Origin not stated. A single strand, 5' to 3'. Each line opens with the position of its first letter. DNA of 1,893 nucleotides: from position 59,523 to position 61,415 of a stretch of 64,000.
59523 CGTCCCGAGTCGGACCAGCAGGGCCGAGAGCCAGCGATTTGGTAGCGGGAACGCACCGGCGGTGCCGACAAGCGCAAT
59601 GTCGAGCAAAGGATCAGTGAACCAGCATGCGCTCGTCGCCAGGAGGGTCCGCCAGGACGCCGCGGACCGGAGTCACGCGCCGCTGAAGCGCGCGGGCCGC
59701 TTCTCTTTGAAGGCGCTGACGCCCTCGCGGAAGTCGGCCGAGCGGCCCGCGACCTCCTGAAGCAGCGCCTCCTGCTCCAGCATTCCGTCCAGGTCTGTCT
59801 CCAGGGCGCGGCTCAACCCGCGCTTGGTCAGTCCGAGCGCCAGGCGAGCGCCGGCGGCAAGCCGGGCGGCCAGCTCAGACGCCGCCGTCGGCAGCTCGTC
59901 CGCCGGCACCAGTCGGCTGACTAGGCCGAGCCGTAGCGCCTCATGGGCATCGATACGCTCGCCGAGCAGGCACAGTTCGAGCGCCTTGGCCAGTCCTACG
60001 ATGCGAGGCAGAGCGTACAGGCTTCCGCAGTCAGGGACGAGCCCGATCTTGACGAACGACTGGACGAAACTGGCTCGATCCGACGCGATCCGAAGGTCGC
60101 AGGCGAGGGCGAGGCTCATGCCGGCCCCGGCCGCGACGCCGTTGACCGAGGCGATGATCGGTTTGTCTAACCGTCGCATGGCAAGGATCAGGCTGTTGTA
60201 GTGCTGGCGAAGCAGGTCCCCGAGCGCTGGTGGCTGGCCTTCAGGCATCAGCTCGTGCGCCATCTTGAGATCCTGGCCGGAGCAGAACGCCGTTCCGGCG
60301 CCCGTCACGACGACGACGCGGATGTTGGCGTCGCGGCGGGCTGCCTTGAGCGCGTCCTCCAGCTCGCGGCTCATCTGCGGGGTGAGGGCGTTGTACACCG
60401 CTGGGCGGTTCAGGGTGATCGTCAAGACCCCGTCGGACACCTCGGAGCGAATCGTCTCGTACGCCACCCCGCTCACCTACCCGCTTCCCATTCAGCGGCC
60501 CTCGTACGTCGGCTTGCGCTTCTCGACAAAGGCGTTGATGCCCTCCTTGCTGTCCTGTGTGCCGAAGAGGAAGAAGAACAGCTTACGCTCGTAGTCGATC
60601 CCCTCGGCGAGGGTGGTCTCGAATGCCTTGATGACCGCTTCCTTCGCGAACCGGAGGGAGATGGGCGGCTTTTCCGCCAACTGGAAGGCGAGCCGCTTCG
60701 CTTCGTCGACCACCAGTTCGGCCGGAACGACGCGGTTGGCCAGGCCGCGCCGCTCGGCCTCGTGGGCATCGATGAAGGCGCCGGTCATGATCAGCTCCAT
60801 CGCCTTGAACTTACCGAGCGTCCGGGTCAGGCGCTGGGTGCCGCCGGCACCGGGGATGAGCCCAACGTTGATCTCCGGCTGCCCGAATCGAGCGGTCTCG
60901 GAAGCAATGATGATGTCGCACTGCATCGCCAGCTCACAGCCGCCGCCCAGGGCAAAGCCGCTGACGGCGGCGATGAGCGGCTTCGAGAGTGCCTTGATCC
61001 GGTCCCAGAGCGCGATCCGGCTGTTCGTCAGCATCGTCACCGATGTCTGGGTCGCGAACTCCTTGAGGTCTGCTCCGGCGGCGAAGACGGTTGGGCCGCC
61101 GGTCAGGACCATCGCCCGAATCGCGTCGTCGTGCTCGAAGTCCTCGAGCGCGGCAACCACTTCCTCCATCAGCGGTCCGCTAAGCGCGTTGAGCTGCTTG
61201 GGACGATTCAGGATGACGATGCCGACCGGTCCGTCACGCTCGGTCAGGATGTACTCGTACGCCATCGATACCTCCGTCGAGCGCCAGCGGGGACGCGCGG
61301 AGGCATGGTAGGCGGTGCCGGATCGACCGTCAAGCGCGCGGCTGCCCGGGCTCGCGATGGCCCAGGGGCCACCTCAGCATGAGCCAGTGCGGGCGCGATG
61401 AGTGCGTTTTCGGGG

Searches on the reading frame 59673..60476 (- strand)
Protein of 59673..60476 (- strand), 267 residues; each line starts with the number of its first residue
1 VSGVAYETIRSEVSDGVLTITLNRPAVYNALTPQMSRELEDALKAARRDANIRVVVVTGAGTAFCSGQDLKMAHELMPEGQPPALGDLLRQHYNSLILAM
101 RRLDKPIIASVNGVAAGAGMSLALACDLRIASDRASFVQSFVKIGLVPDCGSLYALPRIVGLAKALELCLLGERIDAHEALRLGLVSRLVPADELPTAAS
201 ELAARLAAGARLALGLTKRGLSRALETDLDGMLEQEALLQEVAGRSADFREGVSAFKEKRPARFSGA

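Call 49: search_protein_families(library=pfam, proteins=[window:59673-60476:-], max_evalue=0.00001)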
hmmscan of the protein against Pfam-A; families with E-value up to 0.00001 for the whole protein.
window:59673-60476:- (267 aa): 2 families
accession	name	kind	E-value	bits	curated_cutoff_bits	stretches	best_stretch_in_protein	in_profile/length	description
PF00378.25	ECH_1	-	3.1e-67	227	27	1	13-265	2-249/251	Enoyl-CoA hydratase/isomerase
PF16113.10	ECH_2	-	1.2e-43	150.4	27.2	1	19-204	3-186/335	Enoyl-CoA hydratase/isomerase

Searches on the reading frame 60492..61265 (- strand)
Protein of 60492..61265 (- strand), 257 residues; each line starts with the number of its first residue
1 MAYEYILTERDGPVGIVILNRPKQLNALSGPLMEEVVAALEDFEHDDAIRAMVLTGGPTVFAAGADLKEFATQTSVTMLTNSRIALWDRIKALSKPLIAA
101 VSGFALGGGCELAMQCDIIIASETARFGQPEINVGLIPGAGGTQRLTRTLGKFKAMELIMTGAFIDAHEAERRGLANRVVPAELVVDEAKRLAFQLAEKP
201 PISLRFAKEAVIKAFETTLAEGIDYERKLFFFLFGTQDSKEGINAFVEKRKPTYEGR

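Call 49: search_protein_families(library=pfam, proteins=[window:60492-61265:-], max_evalue=0.00001)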
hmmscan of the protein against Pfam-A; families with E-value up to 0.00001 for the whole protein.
window:60492-61265:- (257 aa): 2 families
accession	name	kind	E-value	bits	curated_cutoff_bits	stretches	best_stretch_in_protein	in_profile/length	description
PF00378.25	ECH_1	-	1.3e-78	264.2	27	1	14-256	6-250/251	Enoyl-CoA hydratase/isomerase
PF16113.10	ECH_2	-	5.3e-39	135.1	27.2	1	14-185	1-177/335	Enoyl-CoA hydratase/isomerase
